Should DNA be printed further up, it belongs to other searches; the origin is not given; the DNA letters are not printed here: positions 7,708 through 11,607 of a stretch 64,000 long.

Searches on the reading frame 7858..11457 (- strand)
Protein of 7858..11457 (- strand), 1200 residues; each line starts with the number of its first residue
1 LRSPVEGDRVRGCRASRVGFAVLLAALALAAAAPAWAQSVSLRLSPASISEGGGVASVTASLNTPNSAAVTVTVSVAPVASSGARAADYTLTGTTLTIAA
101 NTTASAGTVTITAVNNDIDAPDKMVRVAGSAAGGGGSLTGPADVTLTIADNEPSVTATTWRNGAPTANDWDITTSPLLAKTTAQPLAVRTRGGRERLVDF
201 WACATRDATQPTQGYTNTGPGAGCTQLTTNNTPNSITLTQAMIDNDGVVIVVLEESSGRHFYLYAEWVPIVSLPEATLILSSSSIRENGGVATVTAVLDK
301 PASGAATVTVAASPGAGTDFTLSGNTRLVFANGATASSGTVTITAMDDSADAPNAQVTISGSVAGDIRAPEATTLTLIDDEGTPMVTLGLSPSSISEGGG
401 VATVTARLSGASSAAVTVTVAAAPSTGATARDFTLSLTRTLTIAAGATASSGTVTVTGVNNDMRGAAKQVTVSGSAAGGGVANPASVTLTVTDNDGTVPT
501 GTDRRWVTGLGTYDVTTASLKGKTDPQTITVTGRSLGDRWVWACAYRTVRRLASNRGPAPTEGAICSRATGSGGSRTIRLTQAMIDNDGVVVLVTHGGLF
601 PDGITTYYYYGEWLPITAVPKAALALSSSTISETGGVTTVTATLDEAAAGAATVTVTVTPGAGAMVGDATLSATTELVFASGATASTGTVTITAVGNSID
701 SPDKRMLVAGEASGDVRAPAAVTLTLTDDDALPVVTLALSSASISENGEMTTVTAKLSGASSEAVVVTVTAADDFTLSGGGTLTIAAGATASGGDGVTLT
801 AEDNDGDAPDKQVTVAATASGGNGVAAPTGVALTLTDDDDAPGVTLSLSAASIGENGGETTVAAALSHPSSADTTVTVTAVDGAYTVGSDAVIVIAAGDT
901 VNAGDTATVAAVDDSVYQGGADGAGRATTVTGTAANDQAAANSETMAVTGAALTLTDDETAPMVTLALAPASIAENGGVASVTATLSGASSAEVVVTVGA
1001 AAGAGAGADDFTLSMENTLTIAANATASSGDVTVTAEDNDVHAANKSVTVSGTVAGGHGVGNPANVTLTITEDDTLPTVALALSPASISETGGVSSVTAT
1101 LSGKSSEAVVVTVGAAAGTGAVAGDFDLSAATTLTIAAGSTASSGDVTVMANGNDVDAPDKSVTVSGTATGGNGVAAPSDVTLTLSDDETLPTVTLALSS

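Call 12: search_protein_families(library=pfam, proteins=[window:7858-11457:-], max_evalue=0.01)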
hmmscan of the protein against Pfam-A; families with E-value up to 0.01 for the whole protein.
window:7858-11457:- (1200 aa): 3 families
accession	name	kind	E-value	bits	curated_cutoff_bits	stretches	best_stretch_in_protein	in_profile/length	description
PF20579.4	LapA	-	2.8e-20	73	27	2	965-1060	4-82/99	LapA domain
PF03160.20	Calx-beta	-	1.3e-16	61.1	27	0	283-380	15-118/119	Calx-beta domain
PF19135.5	DUF5818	-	3.9e-05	23.6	27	0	793-826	17-50/57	Protein of unknown function (DUF5818)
